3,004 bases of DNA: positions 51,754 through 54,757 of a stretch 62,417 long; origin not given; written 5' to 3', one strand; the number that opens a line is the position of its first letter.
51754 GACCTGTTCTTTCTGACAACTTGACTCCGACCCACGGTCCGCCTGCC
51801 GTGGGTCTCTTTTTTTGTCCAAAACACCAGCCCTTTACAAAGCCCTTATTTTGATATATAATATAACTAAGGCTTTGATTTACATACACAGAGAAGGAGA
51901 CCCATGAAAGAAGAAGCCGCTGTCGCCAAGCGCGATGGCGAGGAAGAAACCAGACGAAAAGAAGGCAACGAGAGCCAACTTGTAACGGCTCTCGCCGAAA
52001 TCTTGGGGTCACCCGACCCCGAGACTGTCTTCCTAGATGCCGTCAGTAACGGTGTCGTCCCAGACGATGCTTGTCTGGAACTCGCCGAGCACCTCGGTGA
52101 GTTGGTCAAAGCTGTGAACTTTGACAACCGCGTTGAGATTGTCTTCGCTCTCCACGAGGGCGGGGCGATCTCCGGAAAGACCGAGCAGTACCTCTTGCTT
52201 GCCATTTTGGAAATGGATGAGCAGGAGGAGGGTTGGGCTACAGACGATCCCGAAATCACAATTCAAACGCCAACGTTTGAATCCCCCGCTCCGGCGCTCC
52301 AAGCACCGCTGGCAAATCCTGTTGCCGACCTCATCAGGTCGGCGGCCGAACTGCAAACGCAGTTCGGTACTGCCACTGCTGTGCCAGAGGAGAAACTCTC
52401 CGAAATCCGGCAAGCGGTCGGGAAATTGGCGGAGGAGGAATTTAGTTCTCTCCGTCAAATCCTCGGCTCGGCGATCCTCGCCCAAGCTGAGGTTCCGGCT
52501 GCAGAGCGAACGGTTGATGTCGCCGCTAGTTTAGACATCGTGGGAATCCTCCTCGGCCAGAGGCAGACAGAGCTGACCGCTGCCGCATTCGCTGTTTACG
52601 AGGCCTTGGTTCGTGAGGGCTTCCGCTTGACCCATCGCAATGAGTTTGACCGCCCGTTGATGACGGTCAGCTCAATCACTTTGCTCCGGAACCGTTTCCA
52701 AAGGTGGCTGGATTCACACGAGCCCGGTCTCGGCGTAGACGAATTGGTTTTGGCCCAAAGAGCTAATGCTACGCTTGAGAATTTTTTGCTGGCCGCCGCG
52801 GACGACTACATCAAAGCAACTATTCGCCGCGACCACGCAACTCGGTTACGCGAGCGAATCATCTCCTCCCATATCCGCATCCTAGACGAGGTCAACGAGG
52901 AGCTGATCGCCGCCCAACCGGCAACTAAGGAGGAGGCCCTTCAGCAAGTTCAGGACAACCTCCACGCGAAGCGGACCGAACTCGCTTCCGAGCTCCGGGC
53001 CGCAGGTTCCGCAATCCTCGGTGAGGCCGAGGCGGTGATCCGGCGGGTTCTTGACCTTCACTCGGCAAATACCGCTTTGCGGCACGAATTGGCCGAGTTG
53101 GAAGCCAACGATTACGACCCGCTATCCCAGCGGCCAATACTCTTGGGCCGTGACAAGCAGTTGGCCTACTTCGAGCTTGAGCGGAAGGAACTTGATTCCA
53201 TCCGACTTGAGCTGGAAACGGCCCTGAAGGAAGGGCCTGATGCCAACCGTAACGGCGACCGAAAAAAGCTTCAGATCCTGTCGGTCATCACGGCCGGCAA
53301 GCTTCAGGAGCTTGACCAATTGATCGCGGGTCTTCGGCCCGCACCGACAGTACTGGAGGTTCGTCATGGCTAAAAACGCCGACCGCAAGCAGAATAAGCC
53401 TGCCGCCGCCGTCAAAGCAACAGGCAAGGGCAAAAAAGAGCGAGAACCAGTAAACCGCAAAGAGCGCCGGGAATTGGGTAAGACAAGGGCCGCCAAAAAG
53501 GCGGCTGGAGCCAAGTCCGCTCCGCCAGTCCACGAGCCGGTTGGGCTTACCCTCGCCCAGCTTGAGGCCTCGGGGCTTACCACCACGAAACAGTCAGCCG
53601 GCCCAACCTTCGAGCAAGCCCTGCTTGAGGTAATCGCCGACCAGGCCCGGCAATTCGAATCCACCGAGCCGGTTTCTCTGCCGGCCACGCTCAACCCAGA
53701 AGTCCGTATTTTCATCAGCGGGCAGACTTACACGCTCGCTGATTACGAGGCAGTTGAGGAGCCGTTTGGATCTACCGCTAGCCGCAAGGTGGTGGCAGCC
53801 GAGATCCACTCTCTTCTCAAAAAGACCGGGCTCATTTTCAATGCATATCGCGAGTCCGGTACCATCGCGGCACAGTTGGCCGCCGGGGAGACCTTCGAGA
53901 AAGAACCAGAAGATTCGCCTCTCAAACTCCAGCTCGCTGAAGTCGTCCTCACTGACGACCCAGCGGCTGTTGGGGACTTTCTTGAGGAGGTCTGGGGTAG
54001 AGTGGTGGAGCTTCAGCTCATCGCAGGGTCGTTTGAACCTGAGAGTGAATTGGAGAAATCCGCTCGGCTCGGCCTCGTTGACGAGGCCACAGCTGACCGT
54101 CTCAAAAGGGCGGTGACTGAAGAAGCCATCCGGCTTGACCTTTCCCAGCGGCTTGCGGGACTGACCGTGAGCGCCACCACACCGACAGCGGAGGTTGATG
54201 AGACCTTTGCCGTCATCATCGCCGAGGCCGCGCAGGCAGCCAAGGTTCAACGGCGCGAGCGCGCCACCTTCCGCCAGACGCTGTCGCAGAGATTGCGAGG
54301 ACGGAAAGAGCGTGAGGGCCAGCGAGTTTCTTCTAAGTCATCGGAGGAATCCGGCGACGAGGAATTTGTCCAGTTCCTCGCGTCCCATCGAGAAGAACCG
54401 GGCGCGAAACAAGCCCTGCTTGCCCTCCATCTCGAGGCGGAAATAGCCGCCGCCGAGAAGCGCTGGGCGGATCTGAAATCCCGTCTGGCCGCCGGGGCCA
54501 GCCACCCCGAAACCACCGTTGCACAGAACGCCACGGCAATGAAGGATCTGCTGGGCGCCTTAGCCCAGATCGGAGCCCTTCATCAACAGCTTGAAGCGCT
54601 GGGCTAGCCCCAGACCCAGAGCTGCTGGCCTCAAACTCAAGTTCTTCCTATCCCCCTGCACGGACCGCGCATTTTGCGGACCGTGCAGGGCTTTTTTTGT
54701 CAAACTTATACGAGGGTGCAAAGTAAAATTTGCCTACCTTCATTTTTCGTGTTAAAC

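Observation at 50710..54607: Compositionally foreign three-gene ORFan operon, the best candidate for an undescribed system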

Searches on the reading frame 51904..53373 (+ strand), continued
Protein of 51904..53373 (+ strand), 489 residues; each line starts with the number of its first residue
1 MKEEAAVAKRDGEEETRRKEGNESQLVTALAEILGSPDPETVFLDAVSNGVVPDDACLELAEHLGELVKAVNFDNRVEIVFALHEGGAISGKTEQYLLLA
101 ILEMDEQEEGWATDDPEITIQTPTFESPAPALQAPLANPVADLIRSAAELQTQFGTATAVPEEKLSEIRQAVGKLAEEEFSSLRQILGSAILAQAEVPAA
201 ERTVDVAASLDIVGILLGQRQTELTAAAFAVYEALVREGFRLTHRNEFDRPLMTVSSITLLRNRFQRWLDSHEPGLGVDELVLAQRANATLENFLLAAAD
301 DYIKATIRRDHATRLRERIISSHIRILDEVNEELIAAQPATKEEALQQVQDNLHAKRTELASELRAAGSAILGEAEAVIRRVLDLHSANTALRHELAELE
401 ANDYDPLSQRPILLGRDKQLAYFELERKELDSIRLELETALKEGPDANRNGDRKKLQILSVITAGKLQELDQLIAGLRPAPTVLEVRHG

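Call 52: fold_search(model_id=the predicted structure, library=viral)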
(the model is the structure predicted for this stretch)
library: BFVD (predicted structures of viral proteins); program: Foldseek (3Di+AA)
matches with E <= 10: 298; with E <= 0.001: 0
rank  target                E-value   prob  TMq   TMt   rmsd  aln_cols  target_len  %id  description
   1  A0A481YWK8            3.5e-02  0.60  0.15  0.14  26.6       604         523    9  Uncharacterized protein [Marseillevirus LCMAC201]
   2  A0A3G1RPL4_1          3.9e-02  0.57  0.15  0.08  34.5       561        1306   13  Genome polyprotein [Shelduck calicivirus]
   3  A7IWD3                5.2e-02  0.38  0.13  0.06  34.2       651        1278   10  Uncharacterized protein B258R [Paramecium bursaria Chlorella virus NY2A]
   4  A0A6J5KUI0            5.7e-02  0.25  0.12  0.09  32.9       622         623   11  Uncharacterized protein [uncultured Caudovirales phage]
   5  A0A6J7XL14            5.9e-02  0.44  0.14  0.11  33.9       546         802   13  Uncharacterized protein [uncultured Caudovirales phage]
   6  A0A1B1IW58            7.0e-02  0.38  0.13  0.07  28.5       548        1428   12  (no name in the UniProt tables at hand)
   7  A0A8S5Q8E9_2          1.4e-01  0.28  0.13  0.05  44.8       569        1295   12  Minor tail protein [Siphoviridae sp. ctdVv30]
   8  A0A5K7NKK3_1          1.4e-01  0.15  0.12  0.07  28.3       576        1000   12  (no name in the UniProt tables at hand)
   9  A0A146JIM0            1.5e-01  0.21  0.12  0.10  28.0       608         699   13  (no name in the UniProt tables at hand)
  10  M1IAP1                1.7e-01  0.14  0.11  0.09  34.5       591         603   11  (no name in the UniProt tables at hand)
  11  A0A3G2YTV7            2.0e-01  0.33  0.13  0.17  22.8       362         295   10  (no name in the UniProt tables at hand)
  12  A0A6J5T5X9            2.0e-01  0.21  0.11  0.10  28.8       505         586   13  Uncharacterized protein [uncultured Caudovirales phage]
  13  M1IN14                2.0e-01  0.15  0.11  0.11  33.4       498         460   12  (no name in the UniProt tables at hand)
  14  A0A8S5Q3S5            2.2e-01  0.35  0.13  0.12  22.4       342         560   12  Uncharacterized protein [Myoviridae sp. ctMYT7]
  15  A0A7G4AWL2            2.3e-01  0.18  0.12  0.10  40.0       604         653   12  (no name in the UniProt tables at hand)
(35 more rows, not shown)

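Call 54: find_related_loci(query=A1, collection=viral_contigs, flank=10000)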
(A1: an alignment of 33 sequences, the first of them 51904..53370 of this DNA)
Query A1 (489 aa) in viral_contigs; peptide patterns used: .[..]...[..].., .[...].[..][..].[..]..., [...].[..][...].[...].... (x = any residue, [..] = any of these).
90 stretches matched a pattern, but none encodes a relative of the query by tblastn (E <= 1e-3).

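Call 56: search_dna_similar(query=window:51904-53370:+, collection=phages, mode=protein, max_evalue=0.001)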
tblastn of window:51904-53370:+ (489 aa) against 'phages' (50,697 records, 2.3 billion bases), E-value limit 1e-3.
No match.

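Call 57: search_dna_similar(query=window:51904-53370:+, collection=plasmids, mode=protein, max_evalue=0.001)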
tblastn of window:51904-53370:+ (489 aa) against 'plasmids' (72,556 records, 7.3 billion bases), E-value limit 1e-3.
No match.

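Call 70: search_protein_families(library=pfam, alignment_id=A1, max_evalue=1)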
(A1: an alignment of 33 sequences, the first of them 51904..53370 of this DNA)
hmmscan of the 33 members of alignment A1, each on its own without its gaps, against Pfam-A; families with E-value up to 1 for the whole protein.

A. member 1, window:51904-53370:+ (489 aa): 1 family
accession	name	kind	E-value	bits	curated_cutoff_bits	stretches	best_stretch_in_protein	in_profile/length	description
PF19101.5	DUF5788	-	0.24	11.5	25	1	339-394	51-105/131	Family of unknown function (DUF5788)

B. families by the number of members that match (of 33 scanned): 43 families (the first 25 are shown)
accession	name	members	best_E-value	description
PF19101.5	DUF5788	9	9.3e-05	Family of unknown function (DUF5788)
PF03623.18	Focal_AT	7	0.014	Focal adhesion targeting region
PF01029.23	NusB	4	0.0007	NusB family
PF09851.14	SHOCT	4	0.0018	Short C-terminal domain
PF00171.27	Aldedh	4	0.012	Aldehyde dehydrogenase family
PF16533.10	SOAR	4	0.15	STIM1 Orai1-activating region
PF06029.17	AlkA_N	3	0.02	AlkA N-terminal domain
PF07870.16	DUF1657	3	0.037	Protein of unknown function (DUF1657)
PF01417.26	ENTH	3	0.038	ENTH domain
PF14493.12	HTH_40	3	0.095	Helix-turn-helix domain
PF17660.6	BTRD1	3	0.16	Polyglycine hydrolase-like, structural repeat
PF07730.19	HisKA_3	3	0.25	Histidine kinase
PF09787.14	Golgin_A5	2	0.0014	Golgin subfamily A member 5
PF00745.25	GlutR_dimer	2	0.019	Glutamyl-tRNAGlu reductase, dimerisation domain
PF06696.16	Strep_SA_rep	2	0.044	Streptococcal surface antigen repeat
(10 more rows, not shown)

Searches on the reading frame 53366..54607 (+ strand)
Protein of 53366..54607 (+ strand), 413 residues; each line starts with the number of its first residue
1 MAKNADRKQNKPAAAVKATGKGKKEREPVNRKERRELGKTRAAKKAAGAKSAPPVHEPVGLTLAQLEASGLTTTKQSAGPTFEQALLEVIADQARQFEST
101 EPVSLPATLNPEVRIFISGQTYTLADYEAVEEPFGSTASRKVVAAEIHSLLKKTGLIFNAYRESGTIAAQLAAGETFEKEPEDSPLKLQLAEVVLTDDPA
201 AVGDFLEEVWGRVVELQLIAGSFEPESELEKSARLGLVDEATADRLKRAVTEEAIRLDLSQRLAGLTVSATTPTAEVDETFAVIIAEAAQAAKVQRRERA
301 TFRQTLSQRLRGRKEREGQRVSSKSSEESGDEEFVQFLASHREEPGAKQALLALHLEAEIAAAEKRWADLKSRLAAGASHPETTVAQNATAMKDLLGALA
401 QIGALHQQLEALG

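Call 3: search_protein_families(library=pfam, proteins=[window:53366-54607:+], max_evalue=1)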
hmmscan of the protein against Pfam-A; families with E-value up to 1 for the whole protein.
window:53366-54607:+ (413 aa): 0 families

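Call 4: search_protein_families(library=phrogs, proteins=[window:53366-54607:+], max_evalue=1)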
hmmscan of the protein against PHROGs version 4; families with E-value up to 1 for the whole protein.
window:53366-54607:+ (413 aa): 0 families

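Call 5: search_protein_families(library=padloc, proteins=[window:53366-54607:+], max_evalue=1)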
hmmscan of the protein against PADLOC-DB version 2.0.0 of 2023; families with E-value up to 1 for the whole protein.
window:53366-54607:+ (413 aa): 0 families

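Call 6: search_protein_families(library=ncbifam, proteins=[window:53366-54607:+], max_evalue=1)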
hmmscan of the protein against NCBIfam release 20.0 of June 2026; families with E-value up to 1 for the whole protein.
window:53366-54607:+ (413 aa): 0 families

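Call 12: find_homologous_proteins(query=window:53366-54607:+)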
Query window:53366-54607:+ (413 aa): 22 proteins with E <= 0.001 among 8000 candidates.
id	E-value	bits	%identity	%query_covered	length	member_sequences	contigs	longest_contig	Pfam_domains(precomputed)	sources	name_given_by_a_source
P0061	4.7e-251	850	100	100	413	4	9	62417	-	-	-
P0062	4.5e-142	492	60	100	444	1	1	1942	-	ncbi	-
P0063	2.3e-137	476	63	94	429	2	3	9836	-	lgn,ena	-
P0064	5.6e-131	455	59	100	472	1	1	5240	-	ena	-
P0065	4.0e-125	436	61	94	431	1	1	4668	-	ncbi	-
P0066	2.1e-116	407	57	94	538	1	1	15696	-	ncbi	-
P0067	4.5e-112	393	52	99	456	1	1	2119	-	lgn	-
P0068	5.9e-111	389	55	94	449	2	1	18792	-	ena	-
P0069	2.3e-108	381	57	94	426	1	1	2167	-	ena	-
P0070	5.1e-106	373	52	99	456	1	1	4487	-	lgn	-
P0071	7.5e-105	369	55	93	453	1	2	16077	-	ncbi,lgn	-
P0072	7.4e-98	346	50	93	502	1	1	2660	-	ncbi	-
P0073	1.7e-97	345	49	94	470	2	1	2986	-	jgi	jgi:hypothetical protein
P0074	2.0e-95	338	50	93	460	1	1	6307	-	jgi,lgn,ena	-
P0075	1.6e-92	329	53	92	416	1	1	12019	-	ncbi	-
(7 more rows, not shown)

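Call 25: search_solved_structures(query=A3, max_evalue=10)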
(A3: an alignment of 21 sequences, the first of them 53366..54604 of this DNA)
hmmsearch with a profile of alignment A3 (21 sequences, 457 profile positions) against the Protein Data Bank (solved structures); distinct sequences matched with E-value up to 10: 2.
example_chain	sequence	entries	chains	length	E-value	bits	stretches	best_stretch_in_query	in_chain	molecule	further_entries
5voh_A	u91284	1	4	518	0.69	11.8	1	60-151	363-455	NADH oxidase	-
5er0_A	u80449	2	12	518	0.7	11.7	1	60-151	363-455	NADH oxidase | NAD(FAD)-dependent dehydrogenase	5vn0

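Call 47: predict_structure(alignment_id=A3)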
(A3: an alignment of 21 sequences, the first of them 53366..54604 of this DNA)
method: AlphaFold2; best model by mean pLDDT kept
length: 413 residues; sequences in the alignment: 21
mean_pLDDT: 61.2   pTM: 0.30
mean pLDDT of the five models: 61.2, 57.3, 57.2, 55.3, 54.7
residues with pLDDT >= 90: 7; 70-90: 134; 50-70: 145; < 50: 127
segments of 3 or more residues with pLDDT < 50: 1-27, 47-63, 70-80, 96-135, 266-278, 318-331
pLDDT, mean of each block of 10 residues (from residue 1): 35 35 41 63 51 37 52 41 62 50 36 39 39 50 79 87 83 88 82 80 87 75 57 57 63 61 49 42 57 63 60 50 33 53 64 82 89 79 85 88 84 72
secondary structure, 60 per line:
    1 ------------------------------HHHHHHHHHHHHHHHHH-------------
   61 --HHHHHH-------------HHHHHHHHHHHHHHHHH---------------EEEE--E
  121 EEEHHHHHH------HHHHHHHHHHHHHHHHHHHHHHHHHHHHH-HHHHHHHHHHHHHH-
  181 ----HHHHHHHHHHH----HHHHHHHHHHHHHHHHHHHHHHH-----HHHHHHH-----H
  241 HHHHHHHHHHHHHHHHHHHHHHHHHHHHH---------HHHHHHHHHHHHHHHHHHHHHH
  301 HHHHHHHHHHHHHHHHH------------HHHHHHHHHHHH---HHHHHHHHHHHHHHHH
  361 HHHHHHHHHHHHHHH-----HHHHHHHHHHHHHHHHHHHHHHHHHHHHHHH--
elements in order: H31-47 H63-68 H82-98 E114-117 E120-123 H124-129 H136-164 H166-179 H185-195 H200-222 H228-234 H240-269 H279-317 H330-341 H345-375 H381-411
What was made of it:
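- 53366..54607 (+): ORF3, 413 aa, translationally coupled to ORF2 by the 8-nt overlap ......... Basic disordered N-terminal tail, then long helices. The AlphaFold2 model has pLDDT 61 (call 47).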

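Call 53: fold_search(model_id=the predicted structure, library=pdb)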
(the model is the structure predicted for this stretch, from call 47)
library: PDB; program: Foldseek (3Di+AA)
matches with E <= 10: 343; with E <= 0.001: 0
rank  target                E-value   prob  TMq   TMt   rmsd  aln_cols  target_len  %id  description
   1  9cpb_5R               1.2e-01  0.12  0.09  0.10  56.0       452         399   12  Atomic model of bovine Fallopian tube cilia doublet microtubule (48-nm periodicity) (released 2024-10-30)
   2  7z8i_m                1.8e-01  0.20  0.14  0.10  29.9       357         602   14  The barbed end complex of dynactin bound to BICDR1 and the cytoplasmic dynein tails (A2, B1, B2) (released 2022-08-17)
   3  9cpb_5V               2.0e-01  0.35  0.16  0.20  35.0       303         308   15  Atomic model of bovine Fallopian tube cilia doublet microtubule (48-nm periodicity) (released 2024-10-30)
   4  8snb_8J               2.1e-01  0.10  0.10  0.10  56.8       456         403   13  atomic model of sea urchin sperm doublet microtubule (48-nm periodicity) (released 2023-06-28)
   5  8pr2_m                2.7e-01  0.16  0.13  0.12  28.1       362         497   16  Cytoplasmic dynein-1 heavy chain bound to JIP3-LZI (released 2024-03-27)
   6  8cws_A                3.6e-01  0.38  0.15  0.14  21.2       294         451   13  Accurate computational design of genetically encoded 3D protein crystals (released 2023-11-01)
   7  6u1s_A                5.2e-01  0.11  0.12  0.15  27.6       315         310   15  Cryo-EM structure of a de novo designed 16-helix transmembrane nanopore, TMHC8_R. (released 2020-08-19)
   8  8otz_Co               5.2e-01  0.08  0.09  0.11  47.7       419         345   11  48-nm repeat of the native axonemal doublet microtubule from bovine sperm (released 2023-11-22)
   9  4dyl                  6.1e-01  0.10  0.13  0.14  40.6       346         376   14  F-BAR domain of human FES tyrosine kinase (released 2012-04-04)
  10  9hhl_m                7.1e-01  0.10  0.13  0.08  27.2       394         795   16  Structure of Dynein-Dynactin-NuMA-LIS1 (released 2025-12-03)
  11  7zub_C                8.7e-01  0.14  0.11  0.14  23.4       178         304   13  Cryo-EM structure of the indirubin-bound Hsp90-XAP2-AHR complex (released 2022-11-23)
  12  8ptk_P                9.2e-01  0.04  0.10  0.11  45.3       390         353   15  Composite structure of Dynein-Dynactin-JIP3-LIS1 (released 2024-03-27)
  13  6iuh_B                1.1e+00  0.16  0.12  0.31  10.6       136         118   11  Crystal structure of GIT1 PBD domain in complex with Liprin-alpha2 (released 2019-02-20)
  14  8i7o_D3               1.1e+00  0.07  0.12  0.13  58.3       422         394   12  In situ structure of axonemal doublet microtubules in mouse sperm with 16-nm repeat (released 2023-10-11)
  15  4i9e_A                1.1e+00  0.12  0.13  0.14  21.1       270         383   13  Crystal structure of Aspartyl phosphate phosphatase F from Bacillus subtilis (released 2013-11-20)
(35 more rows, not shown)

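Call 55: find_related_loci(query=A3, collection=viral_contigs, flank=10000)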
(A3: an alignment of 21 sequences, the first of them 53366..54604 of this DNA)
Query A3 (413 aa) in viral_contigs; peptide patterns used: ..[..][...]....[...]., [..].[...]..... (x = any residue, [..] = any of these).
100 stretches matched a pattern, but none encodes a relative of the query by tblastn (E <= 1e-3).

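Call 72: search_protein_families(library=pfam, alignment_id=A3, max_evalue=1)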
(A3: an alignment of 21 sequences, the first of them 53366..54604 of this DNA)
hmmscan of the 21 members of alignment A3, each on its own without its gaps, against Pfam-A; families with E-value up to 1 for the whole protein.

A. member 1, window:53366-54604:+ (413 aa): 0 families

B. families by the number of members that match (of 21 scanned): 17 families
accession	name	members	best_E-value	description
PF03955.20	Adeno_PIX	2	0.44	Adenovirus hexon-associated protein (IX)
PF09887.15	DUF2114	1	0.0079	Uncharacterized protein conserved in archaea (DUF2114)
PF21826.1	DUF6887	1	0.06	Family of unknown function (DUF6887)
PF23153.1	Aip3p_Bud6_N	1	0.064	Aip3p/Bud6 N-terminal domain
PF05873.17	Mt_ATP-synt_D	1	0.068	ATP synthase D chain, mitochondrial (ATP5H)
PF17835.6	NOG1_N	1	0.073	NOG1 N-terminal helical domain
PF11799.13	IMS_C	1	0.086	impB/mucB/samB family C-terminal domain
PF12010.13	DUF3502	1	0.092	Domain of unknown function (DUF3502)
PF23796.1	DUF7174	1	0.11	Family of unknown function (DUF7174)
PF04998.22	RNA_pol_Rpb1_5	1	0.23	RNA polymerase Rpb1, domain 5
PF21962.1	DUF6924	1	0.3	Domain of unknown function (DUF6924)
PF06994.16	Involucrin2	1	0.34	Involucrin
PF20901.3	Sf6_terminase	1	0.4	Bacteriophage Sf6, terminase small subunit-like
PF13728.12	TraF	1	0.47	F plasmid transfer operon protein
PF22888.1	FIMAH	1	0.57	FIMAH domain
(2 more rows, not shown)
